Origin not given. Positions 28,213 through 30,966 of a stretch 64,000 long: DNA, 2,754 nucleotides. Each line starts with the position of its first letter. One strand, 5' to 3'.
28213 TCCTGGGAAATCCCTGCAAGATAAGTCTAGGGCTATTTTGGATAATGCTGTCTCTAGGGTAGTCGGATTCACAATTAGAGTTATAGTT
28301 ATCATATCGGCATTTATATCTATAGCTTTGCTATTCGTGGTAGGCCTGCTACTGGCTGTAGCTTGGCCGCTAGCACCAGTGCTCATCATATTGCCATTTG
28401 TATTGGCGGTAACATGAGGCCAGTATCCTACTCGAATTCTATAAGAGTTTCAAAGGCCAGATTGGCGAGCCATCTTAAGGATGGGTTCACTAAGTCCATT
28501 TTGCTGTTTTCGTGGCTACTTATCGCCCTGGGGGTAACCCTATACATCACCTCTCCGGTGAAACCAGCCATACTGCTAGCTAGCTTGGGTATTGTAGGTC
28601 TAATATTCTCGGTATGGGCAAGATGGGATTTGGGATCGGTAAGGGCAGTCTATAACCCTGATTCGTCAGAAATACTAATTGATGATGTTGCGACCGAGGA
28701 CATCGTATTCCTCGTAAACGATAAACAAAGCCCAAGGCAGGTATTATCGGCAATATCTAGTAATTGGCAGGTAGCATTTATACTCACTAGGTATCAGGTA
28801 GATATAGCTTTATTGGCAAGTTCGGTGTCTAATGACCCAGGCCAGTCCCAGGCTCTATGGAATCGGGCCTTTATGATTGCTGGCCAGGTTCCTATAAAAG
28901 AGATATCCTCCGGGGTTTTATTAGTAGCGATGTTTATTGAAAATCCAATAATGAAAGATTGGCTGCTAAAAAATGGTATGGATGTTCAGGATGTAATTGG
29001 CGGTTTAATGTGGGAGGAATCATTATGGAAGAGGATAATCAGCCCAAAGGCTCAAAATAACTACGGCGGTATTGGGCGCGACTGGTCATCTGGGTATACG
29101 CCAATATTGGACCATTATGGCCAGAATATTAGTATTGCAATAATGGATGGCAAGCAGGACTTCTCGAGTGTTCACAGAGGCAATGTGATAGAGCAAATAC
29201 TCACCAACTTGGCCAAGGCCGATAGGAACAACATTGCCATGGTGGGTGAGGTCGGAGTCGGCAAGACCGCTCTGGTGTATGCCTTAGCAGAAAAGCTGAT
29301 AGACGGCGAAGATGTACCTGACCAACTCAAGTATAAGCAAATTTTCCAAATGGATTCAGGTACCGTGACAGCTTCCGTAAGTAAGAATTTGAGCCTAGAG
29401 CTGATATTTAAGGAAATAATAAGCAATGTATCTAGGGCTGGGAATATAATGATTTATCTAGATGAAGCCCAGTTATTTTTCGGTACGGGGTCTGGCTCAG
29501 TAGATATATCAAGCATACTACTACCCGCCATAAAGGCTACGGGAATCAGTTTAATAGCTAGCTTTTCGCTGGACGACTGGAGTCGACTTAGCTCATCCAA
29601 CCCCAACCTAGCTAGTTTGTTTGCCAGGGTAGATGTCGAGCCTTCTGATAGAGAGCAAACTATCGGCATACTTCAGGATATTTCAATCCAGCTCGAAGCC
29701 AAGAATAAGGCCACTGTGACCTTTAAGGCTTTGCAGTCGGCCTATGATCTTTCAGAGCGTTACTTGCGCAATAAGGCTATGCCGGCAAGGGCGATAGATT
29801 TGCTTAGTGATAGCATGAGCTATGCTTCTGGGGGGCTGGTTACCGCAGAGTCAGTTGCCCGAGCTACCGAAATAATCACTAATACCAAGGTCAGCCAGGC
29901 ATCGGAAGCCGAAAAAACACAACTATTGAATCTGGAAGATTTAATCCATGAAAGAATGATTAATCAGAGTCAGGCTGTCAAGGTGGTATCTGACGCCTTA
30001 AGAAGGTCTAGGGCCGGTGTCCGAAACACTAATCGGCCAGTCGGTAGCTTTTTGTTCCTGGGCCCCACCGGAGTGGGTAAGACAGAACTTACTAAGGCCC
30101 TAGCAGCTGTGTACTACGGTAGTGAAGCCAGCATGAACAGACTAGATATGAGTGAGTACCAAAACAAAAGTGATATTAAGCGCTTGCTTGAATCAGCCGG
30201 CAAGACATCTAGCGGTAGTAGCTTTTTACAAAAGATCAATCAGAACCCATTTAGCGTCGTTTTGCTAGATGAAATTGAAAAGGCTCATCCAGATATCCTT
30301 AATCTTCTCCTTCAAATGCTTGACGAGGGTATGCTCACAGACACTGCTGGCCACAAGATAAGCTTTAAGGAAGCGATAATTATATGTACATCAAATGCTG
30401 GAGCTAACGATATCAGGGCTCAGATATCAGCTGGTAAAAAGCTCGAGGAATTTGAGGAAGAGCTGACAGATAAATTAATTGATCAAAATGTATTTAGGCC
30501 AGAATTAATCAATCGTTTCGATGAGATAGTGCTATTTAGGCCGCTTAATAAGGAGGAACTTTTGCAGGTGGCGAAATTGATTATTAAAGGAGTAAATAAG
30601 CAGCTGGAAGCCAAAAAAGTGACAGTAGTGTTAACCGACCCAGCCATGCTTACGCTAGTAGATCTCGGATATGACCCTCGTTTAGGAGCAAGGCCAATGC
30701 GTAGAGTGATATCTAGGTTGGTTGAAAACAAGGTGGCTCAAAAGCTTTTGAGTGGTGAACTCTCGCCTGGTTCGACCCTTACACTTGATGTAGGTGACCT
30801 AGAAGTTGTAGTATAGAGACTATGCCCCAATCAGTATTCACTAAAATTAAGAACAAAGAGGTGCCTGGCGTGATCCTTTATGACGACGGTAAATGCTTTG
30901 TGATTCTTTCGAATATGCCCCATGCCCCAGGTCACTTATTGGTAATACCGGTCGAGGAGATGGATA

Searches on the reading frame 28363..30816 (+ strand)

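Call 77: search_protein_families(library=pfam, proteins=[window:28363-30816:+], max_evalue=0.0001)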
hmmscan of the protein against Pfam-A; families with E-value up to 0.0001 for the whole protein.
window:28363-30816:+ (817 aa): 15 families
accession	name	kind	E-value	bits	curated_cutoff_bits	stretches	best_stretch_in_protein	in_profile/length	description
PF07724.20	AAA_2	-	7.7e-48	163.1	27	1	558-722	1-166/166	AAA domain (Cdc48 subfamily)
PF10431.15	ClpB_D2-small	-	2.3e-21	76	21.9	1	728-807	1-80/81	C-terminal, D2-small domain, of ClpB protein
PF07728.20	AAA_5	-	4.4e-15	56.3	22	1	563-680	2-124/139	AAA domain (dynein-related subfamily)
PF00004.35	AAA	-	9.7e-14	52.4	21.2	1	564-689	2-119/131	ATPase family associated with various cellular activities (AAA)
PF13401.12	AAA_22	-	3e-10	40.9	27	0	287-372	4-96/130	AAA domain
PF17871.7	AAA_lid_9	-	4e-09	36.8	22.8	1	430-517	2-90/104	AAA lid domain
PF13173.12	AAA_14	-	9.9e-08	32.5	27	0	564-656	6-88/129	AAA domain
PF12775.13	AAA_7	-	1e-07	32.1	25.8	0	562-661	35-138/181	P-loop containing dynein motor region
PF13191.12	AAA_16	-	1.2e-06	29.6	32.6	0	270-314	3-50/167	AAA ATPase domain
PF01695.23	IstB_IS21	-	8.3e-06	25.9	24.1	0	564-653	96-179/238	IstB-like ATP binding protein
PF20030.5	bpMoxR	-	8.6e-06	25.4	27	0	564-679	35-146/205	MoxR domain in the MoxR-vWA-beta-propeller ternary systems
PF02367.23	TsaE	-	1.7e-05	25.2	26.6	0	278-312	9-45/128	Threonylcarbamoyl adenosine biosynthesis protein TsaE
PF00158.32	Sigma54_activat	-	2.1e-05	24.7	20.2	0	551-690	13-151/168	Sigma-54 interaction domain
PF20720.3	nSTAND3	-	4.6e-05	23.6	27.2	0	287-316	16-45/155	Novel STAND NTPase 3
PF00005.33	ABC_tran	-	5.2e-05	24.3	25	0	565-598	16-51/137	ABC transporter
